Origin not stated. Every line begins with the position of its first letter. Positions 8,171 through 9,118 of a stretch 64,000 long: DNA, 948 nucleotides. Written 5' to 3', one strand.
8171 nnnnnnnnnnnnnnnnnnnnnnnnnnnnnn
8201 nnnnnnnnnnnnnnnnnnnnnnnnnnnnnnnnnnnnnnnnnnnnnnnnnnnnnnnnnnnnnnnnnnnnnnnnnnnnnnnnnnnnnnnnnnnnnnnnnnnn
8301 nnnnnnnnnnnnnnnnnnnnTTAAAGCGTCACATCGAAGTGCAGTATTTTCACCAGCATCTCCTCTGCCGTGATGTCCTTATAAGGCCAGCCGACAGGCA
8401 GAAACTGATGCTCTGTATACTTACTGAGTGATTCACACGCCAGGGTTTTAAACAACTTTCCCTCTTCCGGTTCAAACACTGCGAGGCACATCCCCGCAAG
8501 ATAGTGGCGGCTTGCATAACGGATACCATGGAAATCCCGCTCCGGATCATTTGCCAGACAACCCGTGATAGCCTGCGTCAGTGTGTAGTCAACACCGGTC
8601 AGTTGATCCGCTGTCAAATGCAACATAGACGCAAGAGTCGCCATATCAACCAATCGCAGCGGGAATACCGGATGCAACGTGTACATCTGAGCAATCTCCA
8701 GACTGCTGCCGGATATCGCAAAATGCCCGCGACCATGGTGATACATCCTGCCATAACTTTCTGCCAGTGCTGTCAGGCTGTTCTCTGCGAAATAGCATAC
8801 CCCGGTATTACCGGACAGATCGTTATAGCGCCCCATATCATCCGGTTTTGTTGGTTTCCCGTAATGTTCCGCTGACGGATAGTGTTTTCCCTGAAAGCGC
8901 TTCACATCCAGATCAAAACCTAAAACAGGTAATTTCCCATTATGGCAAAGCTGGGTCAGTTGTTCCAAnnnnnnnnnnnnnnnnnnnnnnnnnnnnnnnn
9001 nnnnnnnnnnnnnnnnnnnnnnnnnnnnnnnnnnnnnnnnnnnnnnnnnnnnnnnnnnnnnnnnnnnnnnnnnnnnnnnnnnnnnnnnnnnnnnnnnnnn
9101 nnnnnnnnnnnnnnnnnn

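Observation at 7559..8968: RES toxin and DUF2384 antitoxin encoded tail-to-tail instead of as an operon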

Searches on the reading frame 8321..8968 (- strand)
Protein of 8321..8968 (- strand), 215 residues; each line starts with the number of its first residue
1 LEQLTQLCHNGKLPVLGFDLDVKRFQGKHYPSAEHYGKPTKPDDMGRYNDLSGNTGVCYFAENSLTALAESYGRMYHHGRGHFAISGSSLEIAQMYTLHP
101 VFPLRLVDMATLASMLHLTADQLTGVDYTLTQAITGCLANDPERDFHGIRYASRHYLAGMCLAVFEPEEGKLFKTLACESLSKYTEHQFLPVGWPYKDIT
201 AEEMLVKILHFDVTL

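Call 3: search_protein_families(library=pfam, proteins=[window:8321-8968:-], max_evalue=0.1)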
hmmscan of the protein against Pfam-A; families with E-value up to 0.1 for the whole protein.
window:8321-8968:- (215 aa): 1 family
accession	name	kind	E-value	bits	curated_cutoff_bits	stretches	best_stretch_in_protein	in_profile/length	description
PF08808.17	RES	-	7.8e-15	55.7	23.2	1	24-169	4-142/157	RES domain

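Call 4: search_protein_families(library=ncbifam, proteins=[window:8321-8968:-], max_evalue=0.1)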
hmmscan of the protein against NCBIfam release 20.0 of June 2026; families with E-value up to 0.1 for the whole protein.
window:8321-8968:- (215 aa): 0 families

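Call 14: find_homologous_proteins(query=window:8321-8968:-)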
Query window:8321-8968:- (215 aa): 9 proteins with E <= 0.001 among 85 candidates.
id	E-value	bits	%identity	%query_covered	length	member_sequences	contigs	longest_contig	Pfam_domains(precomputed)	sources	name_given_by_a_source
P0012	6.3e-133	459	92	100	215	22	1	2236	PF08808.18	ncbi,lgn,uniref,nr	ncbi:RES family NAD+ phosphorylase [Morganella morganii]|uniref:RES family NAD+ phosphorylase n=1 Ta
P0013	1.0e-115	403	83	100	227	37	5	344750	PF08808.18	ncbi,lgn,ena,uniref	ncbi:RES family NAD+ phosphorylase [Enterobacter sichuanensis]|uniref:RES family NAD+ phosphorylase 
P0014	4.3e-102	358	76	99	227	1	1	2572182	PF08808.18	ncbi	-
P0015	3.2e-56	208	84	53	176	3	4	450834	PF08808.18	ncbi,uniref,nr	ncbi:RES family NAD+ phosphorylase [Citrobacter amalonaticus]|uniref:RES family NAD+ phosphorylase n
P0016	3.3e-38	150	42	89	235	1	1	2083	PF08808.18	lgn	-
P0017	8.2e-37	145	39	99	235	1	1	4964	PF08808.18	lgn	-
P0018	1.2e-36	144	40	99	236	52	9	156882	PF08808.18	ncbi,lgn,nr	ncbi:RES family NAD+ phosphorylase [Salmonella enterica]|nr:RES domain-containing protein [Salmonell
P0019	3.4e-35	140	35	99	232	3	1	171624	PF08808.18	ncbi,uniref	ncbi:RES family NAD+ phosphorylase [Pantoea osteomyelitidis]|uniref:RES family NAD+ phosphorylase n=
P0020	4.5e-27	113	39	79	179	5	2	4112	PF08808.18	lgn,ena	-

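Call 15: find_encoding_contigs(protein=P0013, flank=5000, max_places=5)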
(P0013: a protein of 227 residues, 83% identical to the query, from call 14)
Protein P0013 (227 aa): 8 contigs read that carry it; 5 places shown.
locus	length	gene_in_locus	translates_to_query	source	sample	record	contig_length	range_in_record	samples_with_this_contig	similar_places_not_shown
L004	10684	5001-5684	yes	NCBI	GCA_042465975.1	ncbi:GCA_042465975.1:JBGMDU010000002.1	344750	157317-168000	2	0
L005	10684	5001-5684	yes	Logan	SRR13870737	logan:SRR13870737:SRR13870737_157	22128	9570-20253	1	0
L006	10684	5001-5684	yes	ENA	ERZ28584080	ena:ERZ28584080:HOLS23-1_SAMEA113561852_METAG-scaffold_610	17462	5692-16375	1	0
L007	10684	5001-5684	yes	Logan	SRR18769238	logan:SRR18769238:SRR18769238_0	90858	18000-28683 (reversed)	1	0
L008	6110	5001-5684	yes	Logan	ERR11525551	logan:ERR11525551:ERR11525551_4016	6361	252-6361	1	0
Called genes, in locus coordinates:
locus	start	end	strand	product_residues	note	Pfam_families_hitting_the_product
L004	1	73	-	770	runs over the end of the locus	PF16168:AIDA (faint), PF03212:Pertactin, PF03797:Autotransporter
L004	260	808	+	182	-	-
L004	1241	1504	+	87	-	-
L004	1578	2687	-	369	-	PF01381:HTH_3 (weak), PF06114:Peptidase_M78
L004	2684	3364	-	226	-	-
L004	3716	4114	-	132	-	-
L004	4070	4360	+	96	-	-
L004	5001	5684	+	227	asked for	PF08808:RES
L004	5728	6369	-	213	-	PF21531:Rv2175c_wHTH (weak), PF12728:HTH_17 (weak)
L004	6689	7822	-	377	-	-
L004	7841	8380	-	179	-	PF11198:DUF2857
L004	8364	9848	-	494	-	-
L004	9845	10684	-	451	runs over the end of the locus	PF00772:DnaB, PF13481:AAA_25, PF03796:DnaB_C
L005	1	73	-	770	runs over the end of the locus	PF16168:AIDA (faint), PF03212:Pertactin, PF03797:Autotransporter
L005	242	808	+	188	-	-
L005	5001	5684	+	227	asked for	PF08808:RES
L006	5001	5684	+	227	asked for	PF08808:RES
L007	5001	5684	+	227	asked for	PF08808:RES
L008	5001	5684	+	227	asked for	PF08808:RES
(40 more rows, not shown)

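Call 16: find_encoding_contigs(protein=P0014, flank=5000, max_places=3)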
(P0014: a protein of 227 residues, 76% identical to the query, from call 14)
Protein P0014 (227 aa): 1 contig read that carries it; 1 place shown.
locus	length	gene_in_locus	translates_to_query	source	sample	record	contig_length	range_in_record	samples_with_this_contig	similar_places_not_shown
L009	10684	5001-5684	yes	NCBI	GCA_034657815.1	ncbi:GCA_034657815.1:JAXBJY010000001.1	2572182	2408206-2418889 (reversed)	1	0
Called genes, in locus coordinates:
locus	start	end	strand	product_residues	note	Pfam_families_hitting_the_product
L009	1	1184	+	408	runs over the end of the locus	PF01139:RtcB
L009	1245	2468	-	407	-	PF00144:Beta-lactamase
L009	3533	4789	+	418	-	PF13356:Arm-DNA-bind_3, PF22022:Phage_int_M, PF00589:Phage_integrase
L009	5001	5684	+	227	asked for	PF08808:RES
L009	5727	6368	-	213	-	PF21531:Rv2175c_wHTH (weak), PF12728:HTH_17 (weak)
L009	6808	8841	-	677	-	PF08273:Zn_Ribbon_Prim, PF13362:Toprim_3, PF13481:AAA_25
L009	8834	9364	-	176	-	PF10554:Phage_ASH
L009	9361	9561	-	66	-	PF05930:Phage_AlpA, PF12728:HTH_17 (weak)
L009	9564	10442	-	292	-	PF12834:Phage_int_SAM_2, PF12835:Integrase_1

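Call 17: find_encoding_contigs(protein=P0018, flank=5000, max_places=5)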
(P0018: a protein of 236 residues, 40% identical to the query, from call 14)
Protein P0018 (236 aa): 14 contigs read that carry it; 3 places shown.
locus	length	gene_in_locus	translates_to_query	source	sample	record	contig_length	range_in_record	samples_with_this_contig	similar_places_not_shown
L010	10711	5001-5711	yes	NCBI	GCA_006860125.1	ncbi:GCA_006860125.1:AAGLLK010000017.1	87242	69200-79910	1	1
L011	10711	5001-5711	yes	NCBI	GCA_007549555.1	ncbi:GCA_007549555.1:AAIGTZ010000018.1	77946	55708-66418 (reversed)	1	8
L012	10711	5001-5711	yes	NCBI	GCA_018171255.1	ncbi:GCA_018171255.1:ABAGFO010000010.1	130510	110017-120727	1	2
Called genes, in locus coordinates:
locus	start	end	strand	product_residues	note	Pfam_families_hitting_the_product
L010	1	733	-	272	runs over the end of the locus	-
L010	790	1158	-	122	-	-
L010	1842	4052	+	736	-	PF02463:SMC_N (weak), PF13166:AAA_13, PF13476:AAA_23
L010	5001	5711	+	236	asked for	PF08808:RES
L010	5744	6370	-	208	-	-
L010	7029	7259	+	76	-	PF04014:MazE_antitoxin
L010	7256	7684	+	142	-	PF01850:PIN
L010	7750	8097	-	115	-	PF00583:Acetyltransf_1, PF13508:Acetyltransf_7, PF08445:FR47 (weak), PF13673:Acetyltransf_10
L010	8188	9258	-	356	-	-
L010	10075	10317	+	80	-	-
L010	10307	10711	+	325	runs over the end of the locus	-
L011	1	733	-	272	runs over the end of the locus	-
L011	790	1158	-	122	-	-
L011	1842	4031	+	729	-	PF02463:SMC_N (weak), PF13166:AAA_13, PF13476:AAA_23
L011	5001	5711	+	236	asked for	PF08808:RES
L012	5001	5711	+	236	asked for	PF08808:RES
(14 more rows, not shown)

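Call 19: find_encoding_contigs(protein=P0019, flank=5000, max_places=3)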
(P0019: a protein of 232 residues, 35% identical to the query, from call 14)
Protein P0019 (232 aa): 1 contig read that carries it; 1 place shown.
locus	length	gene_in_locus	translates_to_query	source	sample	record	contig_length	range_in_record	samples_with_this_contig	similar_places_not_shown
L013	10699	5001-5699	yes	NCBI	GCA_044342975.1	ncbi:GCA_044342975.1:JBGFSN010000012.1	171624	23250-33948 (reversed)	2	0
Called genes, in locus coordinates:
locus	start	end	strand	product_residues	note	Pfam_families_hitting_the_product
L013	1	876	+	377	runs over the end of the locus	PF02129:Peptidase_S15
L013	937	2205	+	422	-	PF07690:MFS_1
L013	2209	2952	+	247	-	PF03435:Sacchrp_dh_NADP (faint), PF05368:NmrA, PF13460:NAD_binding_10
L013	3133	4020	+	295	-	PF00126:HTH_1, PF03466:LysR_substrate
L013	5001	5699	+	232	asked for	PF08808:RES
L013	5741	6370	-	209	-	-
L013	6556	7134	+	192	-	PF16289:PIN_12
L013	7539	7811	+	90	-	PF00817:IMS (weak)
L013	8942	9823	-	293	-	PF01051:Rep3_N (weak)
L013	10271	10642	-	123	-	-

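Call 20: find_encoding_contigs(protein=P0015, flank=5000, max_places=4)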
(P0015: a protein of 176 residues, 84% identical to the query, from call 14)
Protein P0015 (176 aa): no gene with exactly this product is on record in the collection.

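Call 24: search_protein_families(library=padloc, proteins=[window:8321-8968:-, L010:5744-6370:-, P0018], max_evalue=0.1)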
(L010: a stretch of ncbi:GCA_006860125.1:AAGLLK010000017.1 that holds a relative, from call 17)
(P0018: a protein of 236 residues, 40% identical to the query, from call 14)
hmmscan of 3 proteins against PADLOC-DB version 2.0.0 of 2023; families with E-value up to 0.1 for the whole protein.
window:8321-8968:- (215 aa): 0 families

L010:5744-6370:- (208 aa): 1 family
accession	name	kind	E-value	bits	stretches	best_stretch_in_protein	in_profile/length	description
PDLC04133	mad1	-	0.013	13.7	1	101-132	11-42/60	mads_1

P0018 (236 aa): 0 families

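Call 60: search_solved_structures(query=A2, max_evalue=10, show_alignments=3)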
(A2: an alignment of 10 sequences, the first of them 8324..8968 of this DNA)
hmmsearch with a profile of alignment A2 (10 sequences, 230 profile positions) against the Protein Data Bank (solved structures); distinct sequences matched with E-value up to 10: 2.
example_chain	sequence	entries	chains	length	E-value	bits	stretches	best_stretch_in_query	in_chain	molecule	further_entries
1bx4_A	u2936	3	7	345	0.95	12.1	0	66-109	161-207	PROTEIN (ADENOSINE KINASE) | Adenosine kinase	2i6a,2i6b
4o1l_A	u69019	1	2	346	0.96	12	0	66-109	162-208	Adenosine kinase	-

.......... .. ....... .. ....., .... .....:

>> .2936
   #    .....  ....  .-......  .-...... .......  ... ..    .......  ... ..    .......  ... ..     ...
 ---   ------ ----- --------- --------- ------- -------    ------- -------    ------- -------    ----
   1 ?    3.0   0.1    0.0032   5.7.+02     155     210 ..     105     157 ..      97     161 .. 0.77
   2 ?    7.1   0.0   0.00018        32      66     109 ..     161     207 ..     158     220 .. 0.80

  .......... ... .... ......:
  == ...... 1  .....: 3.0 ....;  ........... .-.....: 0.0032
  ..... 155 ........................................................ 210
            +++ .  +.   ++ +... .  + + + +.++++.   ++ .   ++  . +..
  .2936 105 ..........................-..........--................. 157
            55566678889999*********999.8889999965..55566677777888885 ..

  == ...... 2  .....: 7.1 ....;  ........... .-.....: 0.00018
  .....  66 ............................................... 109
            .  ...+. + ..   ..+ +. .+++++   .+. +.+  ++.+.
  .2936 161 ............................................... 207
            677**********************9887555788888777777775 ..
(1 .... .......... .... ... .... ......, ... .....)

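Call 68: predict_structure(alignment_id=A9)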
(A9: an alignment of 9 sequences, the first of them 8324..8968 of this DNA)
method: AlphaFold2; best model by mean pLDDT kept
length: 215 residues; sequences in the alignment: 9
mean_pLDDT: 62.8   pTM: 0.65
mean pLDDT of the five models: 62.8, 31.4, 30.8, 29.4, 29.0
residues with pLDDT >= 90: 10; 70-90: 78; 50-70: 53; < 50: 74
segments of 3 or more residues with pLDDT < 50: 31-58, 76-86, 185-215
pLDDT, mean of each block of 10 residues (from residue 1): 87 91 65 42 36 43 67 50 47 74 88 81 59 78 85 65 66 75 50 38 45 32
secondary structure, 60 per line:
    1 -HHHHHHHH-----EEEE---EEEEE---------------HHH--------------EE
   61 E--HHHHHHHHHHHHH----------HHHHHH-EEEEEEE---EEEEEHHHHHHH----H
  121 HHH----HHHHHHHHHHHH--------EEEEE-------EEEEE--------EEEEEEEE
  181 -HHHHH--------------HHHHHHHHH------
elements in order: H2-9 E15-18 E22-26 E59-61 H64-76 H87-92 E94-100 E104-108 H109-115 H120-123 H128-139 E148-152 E160-164 E173-180 H182-186 H201-209

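Call 76: find_related_loci(query=A9, collection=viral_contigs, flank=2500)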
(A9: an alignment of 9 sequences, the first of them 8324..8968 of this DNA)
Query A9 (215 aa) in viral_contigs; peptide patterns used: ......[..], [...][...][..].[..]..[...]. (x = any residue, [..] = any of these).
15 stretches matched a pattern; 1 encode a relative of the query (tblastn E <= 1e-3); 1 distinct loci.
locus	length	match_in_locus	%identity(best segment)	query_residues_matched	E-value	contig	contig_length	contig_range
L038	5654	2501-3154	38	2-213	6e-39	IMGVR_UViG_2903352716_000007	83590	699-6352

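Call 101: search_dna_similar(query=window:8324-8968:-, collection=plasmids, mode=protein, max_rows=25, rows=spread)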
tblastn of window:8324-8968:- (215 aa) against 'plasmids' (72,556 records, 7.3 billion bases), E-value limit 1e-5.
Records with a match: 139; places in all: 139; records where one place covers at least 80% of the query: 131.
Best place of each record, by identity: <60% 139.
By first word of the organism name: Klebsiella 92; Raoultella 18; Aeromonas 7; Escherichia 7; Pantoea 4; Serratia 2; Enterobacter 2; Shewanella 1; Xenorhabdus 1; Lelliottia 1; and 4 more.
By predicted mobility (MOB-suite, as given by PLSDB): conjugative 112; non-mobilizable 14; mobilizable 13.
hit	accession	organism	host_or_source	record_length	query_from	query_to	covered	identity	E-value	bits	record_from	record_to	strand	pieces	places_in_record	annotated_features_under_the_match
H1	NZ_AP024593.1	Klebsiella variicola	-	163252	2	214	99%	41.7%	5e-39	149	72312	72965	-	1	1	RES domain-containing protein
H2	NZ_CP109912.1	Aeromonas salmonicida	cell culturel,Aeromonas salmonicida ...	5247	2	214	99%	40.4%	2e-42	159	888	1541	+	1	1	RES family NAD+ phosphorylase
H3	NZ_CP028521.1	Lelliottia sp. WB101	cell culture,Woodchip bioreactor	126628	2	214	99%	39.7%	7e-39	149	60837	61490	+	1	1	RES family NAD+ phosphorylase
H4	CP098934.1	Escherichia coli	culture,Pooled faeces sample collected ...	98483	2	214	99%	39.1%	9e-38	145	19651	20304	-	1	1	RES family NAD+ phosphorylase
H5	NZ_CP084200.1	Pantoea agglomerans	Allium cepa,mixed culture,whole plant ...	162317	2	214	99%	36.9%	1e-29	122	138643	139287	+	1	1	RES domain-containing protein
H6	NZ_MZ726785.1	Raoultella ornithinolytica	-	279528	2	213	99%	30.9%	1e-21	99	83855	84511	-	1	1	RES family NAD+ phosphorylase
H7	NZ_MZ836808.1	Klebsiella pneumoniae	-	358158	2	213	99%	30.9%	1e-21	99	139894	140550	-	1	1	RES family NAD+ phosphorylase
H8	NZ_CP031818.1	Klebsiella pneumoniae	Homo sapiens,urine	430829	2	213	99%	30.9%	1e-21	99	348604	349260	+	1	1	RES family NAD+ phosphorylase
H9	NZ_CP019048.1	Klebsiella pneumoniae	Homo sapiens,sputum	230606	2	213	99%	30.5%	1e-21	99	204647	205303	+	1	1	RES family NAD+ phosphorylase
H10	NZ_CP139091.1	Raoultella ornithinolytica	-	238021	2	213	99%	30.5%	1e-21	99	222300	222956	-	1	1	RES family NAD+ phosphorylase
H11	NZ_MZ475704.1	Klebsiella pneumoniae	-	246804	2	213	99%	30.5%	1e-21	99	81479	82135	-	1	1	RES family NAD+ phosphorylase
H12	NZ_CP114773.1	Raoultella planticola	Homo sapiens,cell ...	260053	2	213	99%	30.5%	1e-21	99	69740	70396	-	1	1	RES family NAD+ phosphorylase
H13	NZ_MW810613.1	Klebsiella michiganensis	-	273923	2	213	99%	30.5%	1e-21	99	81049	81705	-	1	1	RES family NAD+ phosphorylase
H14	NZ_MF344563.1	Klebsiella pneumoniae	-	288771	2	213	99%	30.5%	1e-21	99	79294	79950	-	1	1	RES family NAD+ phosphorylase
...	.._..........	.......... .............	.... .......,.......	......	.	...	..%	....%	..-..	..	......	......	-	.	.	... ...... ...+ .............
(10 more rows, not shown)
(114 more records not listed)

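Call 102: get_annotated_region(hit=H8, flank=2500)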
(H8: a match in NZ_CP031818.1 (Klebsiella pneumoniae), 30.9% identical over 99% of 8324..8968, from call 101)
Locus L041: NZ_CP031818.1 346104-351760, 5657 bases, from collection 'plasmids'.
description: Klebsiella pneumoniae strain INF235 isolate INF235 plasmid unnamed1, complete sequence
organism: Klebsiella pneumoniae (NCBI taxid 573)
taxonomy: Bacteria; Pseudomonadota; Gammaproteobacteria; Enterobacterales; Enterobacteriaceae; Klebsiella; Klebsiella pneumoniae
host: -; source: Homo sapiens,urine; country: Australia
typing (MOB-suite, as given by PLSDB): conjugative; replicon IncFIB,rep_cluster_2358; relaxase MOBH,MOBH; mating-pair formation MPF_F
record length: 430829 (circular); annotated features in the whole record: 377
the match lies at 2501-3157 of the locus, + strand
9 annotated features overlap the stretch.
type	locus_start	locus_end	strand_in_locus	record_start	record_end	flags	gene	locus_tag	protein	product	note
CDS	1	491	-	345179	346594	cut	-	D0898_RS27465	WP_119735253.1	DNA cytosine methyltransferase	-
CDS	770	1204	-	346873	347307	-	-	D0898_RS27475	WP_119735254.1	hypothetical protein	-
CDS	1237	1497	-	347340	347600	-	-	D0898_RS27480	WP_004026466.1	hypothetical protein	-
CDS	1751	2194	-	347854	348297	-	-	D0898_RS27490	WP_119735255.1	hypothetical protein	-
CDS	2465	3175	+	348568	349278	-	-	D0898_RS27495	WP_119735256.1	RES family NAD+ phosphorylase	-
CDS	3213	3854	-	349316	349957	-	-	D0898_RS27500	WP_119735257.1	DNA-binding protein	-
CDS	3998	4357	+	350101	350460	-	-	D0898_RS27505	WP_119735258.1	hypothetical protein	-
CDS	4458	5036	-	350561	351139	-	-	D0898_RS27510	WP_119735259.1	HNH endonuclease signature motif containing protein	-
CDS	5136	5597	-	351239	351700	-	-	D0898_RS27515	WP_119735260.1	hypothetical protein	-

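Call 103: get_annotated_region(hit=H4, flank=2500)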
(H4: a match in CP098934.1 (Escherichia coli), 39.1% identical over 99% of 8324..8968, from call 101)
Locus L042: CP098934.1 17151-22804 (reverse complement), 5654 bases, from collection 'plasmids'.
description: Escherichia coli strain RHB47-C15 plasmid unnamed1, complete sequence
organism: Escherichia coli (NCBI taxid 562)
taxonomy: Bacteria; Pseudomonadota; Gammaproteobacteria; Enterobacterales; Enterobacteriaceae; Escherichia; Escherichia coli
host: -; source: culture,Pooled faeces sample collected from floor of poultry farm; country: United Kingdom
typing (MOB-suite, as given by PLSDB): conjugative; replicon IncI-gamma/K1; relaxase MOBP,MOBP; mating-pair formation MPF_I
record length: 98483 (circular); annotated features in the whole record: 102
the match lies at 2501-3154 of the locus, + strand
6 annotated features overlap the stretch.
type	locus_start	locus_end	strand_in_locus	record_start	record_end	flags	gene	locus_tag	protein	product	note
CDS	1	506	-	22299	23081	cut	-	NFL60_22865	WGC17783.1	site-specific integrase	-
CDS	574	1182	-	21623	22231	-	-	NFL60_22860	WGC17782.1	hypothetical protein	-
CDS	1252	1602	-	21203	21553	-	-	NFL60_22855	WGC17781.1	hypothetical protein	-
CDS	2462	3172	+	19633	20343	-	-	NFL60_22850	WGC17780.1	RES family NAD+ phosphorylase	-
CDS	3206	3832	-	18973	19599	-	-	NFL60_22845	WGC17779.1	DNA-binding protein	-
CDS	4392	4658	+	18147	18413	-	-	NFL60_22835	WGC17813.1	IS110 family transposase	-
